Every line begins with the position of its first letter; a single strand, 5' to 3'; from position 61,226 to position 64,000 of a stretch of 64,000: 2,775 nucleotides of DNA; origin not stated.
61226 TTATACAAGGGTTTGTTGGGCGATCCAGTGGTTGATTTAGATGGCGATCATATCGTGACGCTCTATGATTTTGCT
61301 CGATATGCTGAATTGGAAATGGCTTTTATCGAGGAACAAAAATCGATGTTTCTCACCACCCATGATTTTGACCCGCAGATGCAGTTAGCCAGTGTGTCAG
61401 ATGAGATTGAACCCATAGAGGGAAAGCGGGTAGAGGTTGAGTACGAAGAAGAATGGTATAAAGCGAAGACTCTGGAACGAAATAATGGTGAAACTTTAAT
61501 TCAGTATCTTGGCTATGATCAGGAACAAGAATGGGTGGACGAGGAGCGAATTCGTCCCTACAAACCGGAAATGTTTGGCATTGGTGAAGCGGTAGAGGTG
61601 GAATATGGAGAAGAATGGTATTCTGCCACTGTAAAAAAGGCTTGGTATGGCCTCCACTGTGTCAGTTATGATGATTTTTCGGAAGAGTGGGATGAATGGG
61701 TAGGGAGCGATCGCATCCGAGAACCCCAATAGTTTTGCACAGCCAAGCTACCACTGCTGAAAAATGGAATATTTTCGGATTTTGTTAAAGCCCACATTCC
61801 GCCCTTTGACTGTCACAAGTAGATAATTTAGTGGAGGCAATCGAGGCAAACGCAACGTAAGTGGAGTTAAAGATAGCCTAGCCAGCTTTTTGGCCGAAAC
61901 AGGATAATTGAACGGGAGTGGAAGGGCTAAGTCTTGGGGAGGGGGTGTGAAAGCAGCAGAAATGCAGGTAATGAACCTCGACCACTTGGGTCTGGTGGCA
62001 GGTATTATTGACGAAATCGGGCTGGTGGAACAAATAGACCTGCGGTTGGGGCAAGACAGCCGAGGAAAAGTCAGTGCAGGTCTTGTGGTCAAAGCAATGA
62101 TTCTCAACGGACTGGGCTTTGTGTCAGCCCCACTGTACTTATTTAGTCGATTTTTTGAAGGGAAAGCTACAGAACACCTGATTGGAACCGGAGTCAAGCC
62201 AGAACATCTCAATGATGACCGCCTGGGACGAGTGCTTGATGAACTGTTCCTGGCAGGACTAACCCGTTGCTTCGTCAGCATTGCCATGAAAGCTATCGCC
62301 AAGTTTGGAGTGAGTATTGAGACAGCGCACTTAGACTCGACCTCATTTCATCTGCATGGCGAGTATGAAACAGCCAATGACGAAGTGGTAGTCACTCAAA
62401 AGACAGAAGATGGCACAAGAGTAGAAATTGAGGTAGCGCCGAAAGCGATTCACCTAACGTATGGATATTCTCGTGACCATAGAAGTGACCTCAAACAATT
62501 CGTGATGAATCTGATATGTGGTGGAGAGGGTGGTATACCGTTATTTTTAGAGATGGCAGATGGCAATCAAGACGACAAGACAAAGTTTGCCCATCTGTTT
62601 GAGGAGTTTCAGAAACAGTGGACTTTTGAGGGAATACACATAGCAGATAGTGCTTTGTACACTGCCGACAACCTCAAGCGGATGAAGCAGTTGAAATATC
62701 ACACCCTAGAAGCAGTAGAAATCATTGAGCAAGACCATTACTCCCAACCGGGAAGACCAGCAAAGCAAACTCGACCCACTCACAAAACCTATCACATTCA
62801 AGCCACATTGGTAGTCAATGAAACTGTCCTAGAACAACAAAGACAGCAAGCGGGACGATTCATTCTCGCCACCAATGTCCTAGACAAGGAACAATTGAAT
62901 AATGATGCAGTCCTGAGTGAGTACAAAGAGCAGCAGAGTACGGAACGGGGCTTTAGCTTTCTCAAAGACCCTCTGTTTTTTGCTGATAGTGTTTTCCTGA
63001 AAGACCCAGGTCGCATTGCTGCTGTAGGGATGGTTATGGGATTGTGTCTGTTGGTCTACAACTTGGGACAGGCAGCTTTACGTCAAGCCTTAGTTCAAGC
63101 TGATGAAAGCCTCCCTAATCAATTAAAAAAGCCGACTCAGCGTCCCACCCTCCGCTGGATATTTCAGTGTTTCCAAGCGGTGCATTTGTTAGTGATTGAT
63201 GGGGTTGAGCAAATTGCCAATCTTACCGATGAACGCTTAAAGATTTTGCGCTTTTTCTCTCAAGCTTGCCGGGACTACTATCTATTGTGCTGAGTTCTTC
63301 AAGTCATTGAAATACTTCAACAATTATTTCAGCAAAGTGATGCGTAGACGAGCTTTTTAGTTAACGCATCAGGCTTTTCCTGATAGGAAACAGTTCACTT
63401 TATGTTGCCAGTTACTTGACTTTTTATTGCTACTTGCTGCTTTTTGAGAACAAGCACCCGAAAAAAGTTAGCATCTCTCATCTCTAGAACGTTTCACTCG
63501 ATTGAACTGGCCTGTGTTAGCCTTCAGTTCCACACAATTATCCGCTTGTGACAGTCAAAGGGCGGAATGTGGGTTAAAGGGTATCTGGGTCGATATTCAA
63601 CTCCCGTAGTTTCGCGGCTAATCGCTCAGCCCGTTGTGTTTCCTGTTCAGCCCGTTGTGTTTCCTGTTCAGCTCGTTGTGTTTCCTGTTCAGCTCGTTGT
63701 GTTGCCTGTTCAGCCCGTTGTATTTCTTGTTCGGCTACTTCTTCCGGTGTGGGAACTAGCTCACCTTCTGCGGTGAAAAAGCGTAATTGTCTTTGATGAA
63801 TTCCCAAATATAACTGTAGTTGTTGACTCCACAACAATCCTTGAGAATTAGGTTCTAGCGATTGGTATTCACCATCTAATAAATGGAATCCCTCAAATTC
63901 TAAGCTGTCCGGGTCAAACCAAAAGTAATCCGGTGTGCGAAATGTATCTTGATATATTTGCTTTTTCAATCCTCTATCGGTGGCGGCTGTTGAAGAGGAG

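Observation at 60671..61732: Caspase-like peptidase fused to tandem Tudor/Agenet-like domains, co-located with a lipoprotein gene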

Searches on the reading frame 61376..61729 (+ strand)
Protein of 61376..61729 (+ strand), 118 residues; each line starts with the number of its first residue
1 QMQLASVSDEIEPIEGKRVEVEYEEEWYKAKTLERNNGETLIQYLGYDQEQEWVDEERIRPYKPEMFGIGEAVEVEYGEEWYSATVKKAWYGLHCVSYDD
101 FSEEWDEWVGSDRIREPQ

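Call 35: search_protein_representatives(protein=window:61376-61729:+)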
Query: 118 residues. Proteins with E-value up to 0.001 (for the whole library): 705; up to 1e-10: 159; up to 1e-30: 1. The best 150 are listed.
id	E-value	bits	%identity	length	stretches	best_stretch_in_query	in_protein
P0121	6.9e-36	139.4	65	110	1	10-115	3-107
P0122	3.0e-29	117.9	35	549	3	16-116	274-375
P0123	3.4e-29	117.7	54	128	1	1-114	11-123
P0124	6.9e-28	113.5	39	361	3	13-116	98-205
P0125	2.2e-27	111.9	50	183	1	3-115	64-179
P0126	4.3e-27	111.0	40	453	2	12-115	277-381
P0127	2.0e-26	108.8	38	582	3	16-117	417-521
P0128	1.5e-25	106.0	40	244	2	3-115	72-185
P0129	1.9e-24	102.4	43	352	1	4-118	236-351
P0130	7.8e-24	100.4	41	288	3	18-117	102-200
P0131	1.2e-22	96.6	39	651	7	24-116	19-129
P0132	2.3e-22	95.7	41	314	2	8-115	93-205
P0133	1.3e-21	93.2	44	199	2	13-114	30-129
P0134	1.9e-21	92.7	34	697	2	3-115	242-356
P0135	5.4e-21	91.2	40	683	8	15-61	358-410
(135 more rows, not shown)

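Call 38: search_protein_families(library=pfam, alignment_id=A3, max_evalue=0.001)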
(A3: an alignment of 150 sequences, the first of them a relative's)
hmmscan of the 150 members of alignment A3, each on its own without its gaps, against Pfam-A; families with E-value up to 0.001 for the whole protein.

A. member 1, P0121 (110 aa): 3 families
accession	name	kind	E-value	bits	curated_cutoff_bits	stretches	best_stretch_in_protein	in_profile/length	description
PF05641.18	Agenet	-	1.8e-08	35.2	27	0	13-53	10-58/61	Agenet domain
PF18358.7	Tudor_4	-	1.5e-06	28.2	25.8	1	8-46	3-41/50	Histone methyltransferase Tudor domain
PF23327.1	Chromo_MORC2_6th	-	0.0007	19.7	27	0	9-48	6-52/63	ATPase MORC2, chromo domain-like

B. families by the number of members that match (of 150 scanned): 53 families (the first 25 are shown)
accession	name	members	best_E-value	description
PF05641.18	Agenet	139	3.8e-27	Agenet domain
PF11717.14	Tudor-knot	136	3.6e-34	RNA binding activity-knot of a chromodomain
PF22732.2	MSL3_chromo-like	86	5.7e-17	MSL3 chromodomain-like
PF23327.1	Chromo_MORC2_6th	68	4.5e-38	ATPase MORC2, chromo domain-like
PF16719.11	SAWADEE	67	6.8e-17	SAWADEE domain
PF02820.24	MBT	63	1.2e-14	mbt repeat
PF18358.7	Tudor_4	58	2.2e-11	Histone methyltransferase Tudor domain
PF00656.27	Peptidase_C14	46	2.7e-10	Caspase domain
PF18115.7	Tudor_3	11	2e-07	DNA repair protein Crb2 Tudor domain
PF00567.30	TUDOR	9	1.2e-06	Tudor domain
PF00385.30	Chromo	7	2.8e-05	Chromo (CHRromatin Organisation MOdifier) domain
PF06003.18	SMN_Tudor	6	6.5e-11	Survival motor neuron protein (SMN), Tudor domain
PF13202.12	EF-hand_5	5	2e-05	EF hand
PF17295.7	DUF5348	4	2.6e-09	Domain of unknown function (DUF5348)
PF01650.23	Peptidase_C13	3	1.9e-07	Peptidase C13 family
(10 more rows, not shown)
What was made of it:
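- The same module is fused elsewhere to other domains or stands alone (calls 35, 38), as expected of a portable binding module. The same tandem module occurs alone and with unrelated domains (calls 35, 38), as expected of an autonomous binding unit.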

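Call 42: search_solved_structures(query=window:61376-61729:+, max_evalue=10, show_alignments=4)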
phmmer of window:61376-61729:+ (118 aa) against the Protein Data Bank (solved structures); distinct sequences matched with E-value up to 10: 7.
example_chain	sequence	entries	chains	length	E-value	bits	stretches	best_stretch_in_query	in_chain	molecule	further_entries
5in1_A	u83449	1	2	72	0.086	16.2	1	69-114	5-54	MRG701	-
2k3y_A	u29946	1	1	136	0.14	15.5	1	96-115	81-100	Chromatin modification-related protein EAF3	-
6k5w_A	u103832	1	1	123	0.21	15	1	96-115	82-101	Chromatin modification-related protein EAF3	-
2k3x_A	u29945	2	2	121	0.22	14.9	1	96-115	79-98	Chromatin modification-related protein EAF3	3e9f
3e9g_A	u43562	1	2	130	0.26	14.7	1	96-115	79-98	Chromatin modification-related protein EAF3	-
8ihm_N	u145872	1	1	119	0.28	14.6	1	96-115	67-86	Chromatin modification-related protein EAF3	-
7yi0_C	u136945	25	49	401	0.44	13.9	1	96-115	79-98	Chromatin modification-related protein EAF3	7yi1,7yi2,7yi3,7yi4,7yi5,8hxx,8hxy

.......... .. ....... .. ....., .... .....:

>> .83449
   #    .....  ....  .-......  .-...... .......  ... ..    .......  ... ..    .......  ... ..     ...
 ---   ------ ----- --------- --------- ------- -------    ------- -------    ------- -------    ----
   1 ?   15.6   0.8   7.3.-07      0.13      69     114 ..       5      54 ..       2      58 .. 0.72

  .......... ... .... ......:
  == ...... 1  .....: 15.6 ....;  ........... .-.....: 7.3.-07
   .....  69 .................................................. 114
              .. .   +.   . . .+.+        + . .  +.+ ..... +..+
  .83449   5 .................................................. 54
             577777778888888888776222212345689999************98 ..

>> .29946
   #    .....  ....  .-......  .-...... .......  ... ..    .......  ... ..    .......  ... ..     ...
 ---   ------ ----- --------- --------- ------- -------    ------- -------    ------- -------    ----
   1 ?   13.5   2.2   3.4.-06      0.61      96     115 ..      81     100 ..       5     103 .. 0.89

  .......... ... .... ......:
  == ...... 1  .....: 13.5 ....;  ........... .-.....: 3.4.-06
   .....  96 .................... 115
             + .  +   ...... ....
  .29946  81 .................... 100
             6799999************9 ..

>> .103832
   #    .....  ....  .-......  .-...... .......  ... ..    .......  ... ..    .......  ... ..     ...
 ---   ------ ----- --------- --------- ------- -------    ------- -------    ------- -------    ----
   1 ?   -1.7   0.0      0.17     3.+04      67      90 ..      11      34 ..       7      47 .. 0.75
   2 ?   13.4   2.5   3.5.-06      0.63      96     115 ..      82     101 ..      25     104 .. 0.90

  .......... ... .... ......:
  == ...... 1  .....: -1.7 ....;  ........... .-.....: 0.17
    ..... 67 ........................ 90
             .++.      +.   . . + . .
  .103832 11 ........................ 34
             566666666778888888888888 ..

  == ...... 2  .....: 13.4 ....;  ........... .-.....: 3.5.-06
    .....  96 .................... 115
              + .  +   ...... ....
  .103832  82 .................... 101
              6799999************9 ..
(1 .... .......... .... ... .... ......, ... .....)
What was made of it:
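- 61577..61723 (+): Tudor/chromo-like barrel 2 (residues 303-351) with all five aromatic-cage positions filled (Y312, Y317, Y333, F336, W340) and net charge -9. Alignment to the MRG701 and EAF3 chromo barrels (call 42).
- Closest known: Eukaryotic chromo-barrel, Tudor-knot and Agenet readers. Same: The motif hY-x-G/D-[WYF]-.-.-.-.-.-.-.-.. All five cage positions are aromatic in barrel 2 (call 42).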

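Call 54: predict_structure(alignment_id=A4)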
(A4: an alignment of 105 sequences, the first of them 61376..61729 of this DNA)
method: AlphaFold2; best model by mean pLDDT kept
length: 118 residues; sequences in the alignment: 105
mean_pLDDT: 89.2   pTM: 0.66
mean pLDDT of the five models: 89.2, 88.6, 87.5, 86.4, 84.9
residues with pLDDT >= 90: 89; 70-90: 14; 50-70: 11; < 50: 4
segments of 3 or more residues with pLDDT < 50: 9-11
pLDDT, mean of each block of 10 residues (from residue 1): 53 73 94 92 91 94 94 96 97 96 97 95
secondary structure, 60 per line:
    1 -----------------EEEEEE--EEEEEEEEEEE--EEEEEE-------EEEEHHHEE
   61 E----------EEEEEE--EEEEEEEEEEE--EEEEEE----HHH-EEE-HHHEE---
elements in order: E18-23 E26-36 E39-44 E52-55 E59-61 E72-77 E80-90 E93-98 E107-109

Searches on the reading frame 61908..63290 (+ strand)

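Call 3: search_protein_families(library=pfam, proteins=[window:61908-63290:+], max_evalue=1)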
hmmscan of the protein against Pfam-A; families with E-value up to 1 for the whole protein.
window:61908-63290:+ (461 aa): 2 families
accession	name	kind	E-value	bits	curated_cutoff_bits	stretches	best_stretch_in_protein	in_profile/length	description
PF14104.11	DUF4277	-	3.2e-43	147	25.4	1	20-127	2-109/109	Domain of unknown function (DUF4277)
PF01609.27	DDE_Tnp_1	-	0.00012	22.3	23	1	143-370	10-187/200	Transposase DDE domain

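Call 4: search_protein_families(library=ncbifam, proteins=[window:61908-63290:+], max_evalue=1)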
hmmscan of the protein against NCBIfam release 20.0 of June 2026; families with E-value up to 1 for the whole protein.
window:61908-63290:+ (461 aa): 2 families
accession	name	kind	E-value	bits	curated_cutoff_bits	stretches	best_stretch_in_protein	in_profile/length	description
NF033559.2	transpos_IS1634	equivalog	3.5e-92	309.9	100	2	23-264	5-235/483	IS1634 family transposase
NF008389.0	PRK11187.1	equivalog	0.052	13.6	185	1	244-328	20-103/182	replication initiation negative regulator SeqA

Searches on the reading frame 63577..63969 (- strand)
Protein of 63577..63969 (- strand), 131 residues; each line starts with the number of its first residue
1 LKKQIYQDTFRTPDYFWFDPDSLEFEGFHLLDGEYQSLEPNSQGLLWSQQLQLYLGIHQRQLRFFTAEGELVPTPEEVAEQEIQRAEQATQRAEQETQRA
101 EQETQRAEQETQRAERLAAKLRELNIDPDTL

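Call 3: search_protein_families(library=pfam, proteins=[window:63577-63969:-], max_evalue=1)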
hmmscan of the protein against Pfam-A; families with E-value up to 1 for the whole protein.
window:63577-63969:- (131 aa): 5 families
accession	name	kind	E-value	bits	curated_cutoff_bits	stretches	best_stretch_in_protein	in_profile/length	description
PF05685.18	Uma2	-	1.6e-05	24.9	27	1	2-54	114-165/172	Putative restriction endonuclease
PF07789.17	DUF1627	-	0.016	15.4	28.1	1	97-129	118-150/155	Protein of unknown function (DUF1627)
PF05524.18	PEP-utilisers_N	-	0.03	14.9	24.4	1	74-119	28-70/121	PEP-utilising enzyme, N-terminal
PF10338.15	YBL028C_N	-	0.032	14.9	28.2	1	109-127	25-43/44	YBL028C ribosome biogenesis factor, N-terminal domain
PF24596.1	DUF7620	-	0.4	11.7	27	0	81-124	9-52/69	Family of unknown function (DUF7620)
